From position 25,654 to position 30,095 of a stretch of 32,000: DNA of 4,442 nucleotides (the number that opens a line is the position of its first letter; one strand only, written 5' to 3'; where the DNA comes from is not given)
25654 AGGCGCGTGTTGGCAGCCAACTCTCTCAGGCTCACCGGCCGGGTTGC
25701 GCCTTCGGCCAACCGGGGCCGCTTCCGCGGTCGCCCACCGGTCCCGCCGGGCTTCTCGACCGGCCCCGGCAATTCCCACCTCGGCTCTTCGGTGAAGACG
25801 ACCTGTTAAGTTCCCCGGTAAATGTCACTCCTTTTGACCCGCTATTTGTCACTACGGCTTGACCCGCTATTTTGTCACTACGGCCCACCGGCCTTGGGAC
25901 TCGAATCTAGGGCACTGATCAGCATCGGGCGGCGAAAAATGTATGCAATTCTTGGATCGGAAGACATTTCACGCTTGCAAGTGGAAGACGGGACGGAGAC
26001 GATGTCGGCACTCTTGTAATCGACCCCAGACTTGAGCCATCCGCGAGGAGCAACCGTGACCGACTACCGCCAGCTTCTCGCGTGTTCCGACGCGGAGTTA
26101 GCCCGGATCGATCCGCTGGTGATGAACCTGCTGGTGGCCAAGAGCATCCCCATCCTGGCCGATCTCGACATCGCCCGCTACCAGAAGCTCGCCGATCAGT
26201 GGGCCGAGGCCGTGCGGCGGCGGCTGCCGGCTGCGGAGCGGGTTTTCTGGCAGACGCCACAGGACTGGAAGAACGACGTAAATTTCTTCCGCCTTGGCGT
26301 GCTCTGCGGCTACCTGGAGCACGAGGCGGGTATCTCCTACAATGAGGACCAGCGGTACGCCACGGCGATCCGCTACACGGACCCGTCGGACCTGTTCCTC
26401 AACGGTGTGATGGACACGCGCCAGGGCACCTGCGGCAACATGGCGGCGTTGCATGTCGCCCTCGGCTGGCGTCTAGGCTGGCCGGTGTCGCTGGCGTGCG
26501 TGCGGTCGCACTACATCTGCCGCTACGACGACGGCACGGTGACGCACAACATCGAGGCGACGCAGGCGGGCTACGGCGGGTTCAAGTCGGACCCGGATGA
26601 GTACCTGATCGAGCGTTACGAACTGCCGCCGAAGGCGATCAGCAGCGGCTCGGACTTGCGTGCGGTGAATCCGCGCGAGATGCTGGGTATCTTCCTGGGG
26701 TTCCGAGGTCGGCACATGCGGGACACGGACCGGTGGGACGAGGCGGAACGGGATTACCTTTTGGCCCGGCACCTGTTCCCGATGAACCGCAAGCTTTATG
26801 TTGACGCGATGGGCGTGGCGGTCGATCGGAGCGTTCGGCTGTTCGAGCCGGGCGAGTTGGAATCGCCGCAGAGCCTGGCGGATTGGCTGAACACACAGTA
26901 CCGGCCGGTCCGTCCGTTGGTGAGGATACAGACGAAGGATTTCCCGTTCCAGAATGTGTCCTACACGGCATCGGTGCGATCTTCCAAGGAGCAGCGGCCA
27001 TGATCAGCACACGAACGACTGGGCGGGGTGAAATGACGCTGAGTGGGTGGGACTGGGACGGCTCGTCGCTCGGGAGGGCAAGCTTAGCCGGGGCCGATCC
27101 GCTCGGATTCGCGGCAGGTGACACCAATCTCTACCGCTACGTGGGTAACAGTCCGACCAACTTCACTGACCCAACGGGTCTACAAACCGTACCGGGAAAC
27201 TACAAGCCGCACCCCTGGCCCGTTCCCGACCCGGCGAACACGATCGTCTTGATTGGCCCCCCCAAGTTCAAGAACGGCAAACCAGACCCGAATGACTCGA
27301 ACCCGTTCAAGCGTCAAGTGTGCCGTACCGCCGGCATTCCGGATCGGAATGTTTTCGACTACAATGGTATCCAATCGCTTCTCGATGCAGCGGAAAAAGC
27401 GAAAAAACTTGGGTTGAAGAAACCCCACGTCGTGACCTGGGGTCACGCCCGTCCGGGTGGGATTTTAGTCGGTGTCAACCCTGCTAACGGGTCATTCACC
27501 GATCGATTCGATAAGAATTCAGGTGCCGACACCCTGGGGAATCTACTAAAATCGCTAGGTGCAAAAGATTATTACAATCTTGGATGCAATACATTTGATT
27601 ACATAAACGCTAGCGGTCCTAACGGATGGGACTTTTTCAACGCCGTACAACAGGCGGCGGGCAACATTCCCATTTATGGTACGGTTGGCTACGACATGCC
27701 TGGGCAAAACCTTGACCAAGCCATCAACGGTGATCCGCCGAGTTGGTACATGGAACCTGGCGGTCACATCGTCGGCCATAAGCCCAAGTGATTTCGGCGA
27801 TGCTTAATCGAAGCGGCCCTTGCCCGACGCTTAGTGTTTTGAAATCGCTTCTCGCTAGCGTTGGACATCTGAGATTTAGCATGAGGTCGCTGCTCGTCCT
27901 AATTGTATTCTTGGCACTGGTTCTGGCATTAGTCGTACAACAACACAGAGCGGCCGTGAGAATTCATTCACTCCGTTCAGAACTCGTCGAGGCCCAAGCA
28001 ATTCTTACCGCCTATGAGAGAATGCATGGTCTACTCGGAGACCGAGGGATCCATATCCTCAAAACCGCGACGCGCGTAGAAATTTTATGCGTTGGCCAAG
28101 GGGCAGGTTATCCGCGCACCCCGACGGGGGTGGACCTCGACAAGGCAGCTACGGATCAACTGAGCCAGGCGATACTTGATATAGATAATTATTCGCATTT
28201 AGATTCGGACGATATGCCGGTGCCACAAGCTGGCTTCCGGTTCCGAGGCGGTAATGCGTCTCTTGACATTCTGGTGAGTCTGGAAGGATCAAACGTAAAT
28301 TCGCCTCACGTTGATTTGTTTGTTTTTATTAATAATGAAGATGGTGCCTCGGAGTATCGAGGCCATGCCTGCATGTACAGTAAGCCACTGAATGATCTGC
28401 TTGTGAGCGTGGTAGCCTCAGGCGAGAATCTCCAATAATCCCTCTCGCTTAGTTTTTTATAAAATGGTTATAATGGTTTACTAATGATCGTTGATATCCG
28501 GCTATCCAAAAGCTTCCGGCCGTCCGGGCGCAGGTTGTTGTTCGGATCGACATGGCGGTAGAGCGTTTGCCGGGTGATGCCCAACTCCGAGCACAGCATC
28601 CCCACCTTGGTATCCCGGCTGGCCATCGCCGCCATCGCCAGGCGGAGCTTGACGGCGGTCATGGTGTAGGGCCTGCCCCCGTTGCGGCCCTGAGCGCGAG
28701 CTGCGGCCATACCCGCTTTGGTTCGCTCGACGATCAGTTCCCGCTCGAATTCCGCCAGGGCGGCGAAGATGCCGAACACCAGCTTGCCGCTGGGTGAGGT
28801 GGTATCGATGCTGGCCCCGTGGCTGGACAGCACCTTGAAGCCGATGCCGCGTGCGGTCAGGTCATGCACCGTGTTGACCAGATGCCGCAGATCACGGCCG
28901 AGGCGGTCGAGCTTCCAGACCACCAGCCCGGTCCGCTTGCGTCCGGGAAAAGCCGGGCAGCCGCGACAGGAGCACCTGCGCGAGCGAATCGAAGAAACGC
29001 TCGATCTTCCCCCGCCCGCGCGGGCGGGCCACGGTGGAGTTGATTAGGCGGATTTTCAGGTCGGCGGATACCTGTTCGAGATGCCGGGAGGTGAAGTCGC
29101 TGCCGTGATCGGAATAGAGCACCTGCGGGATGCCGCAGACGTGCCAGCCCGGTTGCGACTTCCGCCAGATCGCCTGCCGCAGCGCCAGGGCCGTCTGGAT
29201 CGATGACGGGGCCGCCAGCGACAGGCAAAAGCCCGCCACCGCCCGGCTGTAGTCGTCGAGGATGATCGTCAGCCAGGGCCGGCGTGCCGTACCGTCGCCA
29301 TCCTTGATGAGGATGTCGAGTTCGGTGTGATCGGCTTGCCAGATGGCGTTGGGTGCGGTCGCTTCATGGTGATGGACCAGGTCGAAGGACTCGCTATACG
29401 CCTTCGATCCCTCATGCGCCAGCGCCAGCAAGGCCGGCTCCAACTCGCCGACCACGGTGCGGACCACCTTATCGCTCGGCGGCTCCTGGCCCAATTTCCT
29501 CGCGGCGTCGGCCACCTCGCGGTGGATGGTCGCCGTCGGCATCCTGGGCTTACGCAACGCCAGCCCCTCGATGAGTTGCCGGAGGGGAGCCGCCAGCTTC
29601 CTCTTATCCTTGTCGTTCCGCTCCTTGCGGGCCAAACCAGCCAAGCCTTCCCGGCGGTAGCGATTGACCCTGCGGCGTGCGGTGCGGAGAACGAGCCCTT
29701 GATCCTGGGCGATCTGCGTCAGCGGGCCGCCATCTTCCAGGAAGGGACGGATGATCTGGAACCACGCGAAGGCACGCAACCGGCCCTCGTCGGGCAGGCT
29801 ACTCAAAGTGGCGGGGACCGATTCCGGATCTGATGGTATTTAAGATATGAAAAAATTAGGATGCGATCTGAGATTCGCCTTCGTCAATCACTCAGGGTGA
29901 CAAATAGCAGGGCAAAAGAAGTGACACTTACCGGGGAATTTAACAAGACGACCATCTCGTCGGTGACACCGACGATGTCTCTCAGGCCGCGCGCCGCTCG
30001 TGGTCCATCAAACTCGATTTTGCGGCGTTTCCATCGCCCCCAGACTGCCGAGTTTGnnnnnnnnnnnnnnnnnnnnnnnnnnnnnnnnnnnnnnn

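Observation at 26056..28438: Transglutaminase-like protein, mini-Rhs toxin candidate and immunity candidate: a compact three-gene module with no visible delivery domain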

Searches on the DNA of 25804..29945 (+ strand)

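Call 98: search_dna_similar(query=window:25804-29945:+, collection=plasmids, mode=distant, max_rows=15)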
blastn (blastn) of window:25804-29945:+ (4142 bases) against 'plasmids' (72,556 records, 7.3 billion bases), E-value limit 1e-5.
Records with a match: 3479; places in all: 3773; records where one place covers at least 80% of the query: 0.
Best place of each record, by identity: 80-90% 7; 60-80% 3472.
By first word of the organism name: Klebsiella 1178; Escherichia 737; Enterobacter 294; Salmonella 223; Pseudomonas 154; Citrobacter 76; Shigella 53; Sphingobium 50; Aeromonas 43; Acinetobacter 39; and 136 more.
By predicted mobility (MOB-suite, as given by PLSDB): conjugative 2268; non-mobilizable 680; mobilizable 531.
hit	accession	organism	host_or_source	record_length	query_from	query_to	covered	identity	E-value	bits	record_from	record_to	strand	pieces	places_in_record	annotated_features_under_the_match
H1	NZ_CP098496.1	Qipengyuania citrea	whole organism,South China Sea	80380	2872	3637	17%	70.8%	2e-36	301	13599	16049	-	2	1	Mu transposase C-terminal domain-containing protein | AAA family ATPase | recombinase family protein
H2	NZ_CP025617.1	Micrococcus luteus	whole organism,air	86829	2872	3557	15%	70.5%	3e-39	274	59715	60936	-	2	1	Mu transposase C-terminal domain-containing protein | recombinase family protein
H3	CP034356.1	Sphingomonas sp. C8-2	Cell culture,soil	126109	2895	3550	14%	72.0%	3e-39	295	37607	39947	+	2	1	DDE-type integrase/transposase/recombinase | ATP-binding protein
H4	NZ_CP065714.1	Sphingomonas paucimobilis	-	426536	2891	3547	14%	67.7%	5e-24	195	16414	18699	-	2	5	Mu transposase C-terminal domain-containing protein | AAA family ATPase | recombinase family protein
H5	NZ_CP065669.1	Sphingomonas paucimobilis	-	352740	2891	3547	14%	67.7%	5e-24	195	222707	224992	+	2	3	Mu transposase C-terminal domain-containing protein | AAA family ATPase | recombinase family protein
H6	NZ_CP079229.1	Rhodococcus sp. LW-XY12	pure culture,activated sludge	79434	3187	3662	11%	71.0%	9e-53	218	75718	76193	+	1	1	Mu transposase C-terminal domain-containing protein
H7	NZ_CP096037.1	Rhodococcus pyridinivorans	cell culture,soil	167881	3187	3662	11%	71.0%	9e-53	218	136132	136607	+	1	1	Mu transposase C-terminal domain-containing protein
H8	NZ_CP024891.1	Rhodococcus ruber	cell culture,activated sludge from ...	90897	3187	3662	11%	70.0%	1e-44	191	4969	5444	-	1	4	Mu transposase C-terminal domain-containing protein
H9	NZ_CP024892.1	Rhodococcus ruber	cell culture,activated sludge from ...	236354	3187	3662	11%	70.0%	1e-44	191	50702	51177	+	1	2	Mu transposase C-terminal domain-containing protein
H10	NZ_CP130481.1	Rhodococcus aetherivorans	Bacteria, whole organism,Rough variant ...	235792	3187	3662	11%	70.0%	1e-44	191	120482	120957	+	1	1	Mu transposase C-terminal domain-containing protein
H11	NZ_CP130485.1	Rhodococcus aetherivorans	Bacteria, whole organism,Rough variant ...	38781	3187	3662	11%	70.0%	1e-44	191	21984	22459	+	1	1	Mu transposase C-terminal domain-containing protein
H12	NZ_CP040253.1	Mycobacterium avium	Homo sapiens,sputum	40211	3148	3637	12%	67.6%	4e-32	150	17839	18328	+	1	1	Mu transposase C-terminal domain-containing protein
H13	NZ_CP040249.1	Mycobacterium avium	Homo sapiens,sputum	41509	3148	3637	12%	67.6%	4e-32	150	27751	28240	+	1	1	Mu transposase C-terminal domain-containing protein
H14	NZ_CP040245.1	Mycobacterium avium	Homo sapiens,sputum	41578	3148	3637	12%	67.6%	4e-32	150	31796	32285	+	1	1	Mu transposase C-terminal domain-containing protein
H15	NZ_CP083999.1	Mycobacterium avium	Homo sapiens,sputum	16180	3148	3637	12%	67.6%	4e-32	150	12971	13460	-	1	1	Mu transposase C-terminal domain-containing protein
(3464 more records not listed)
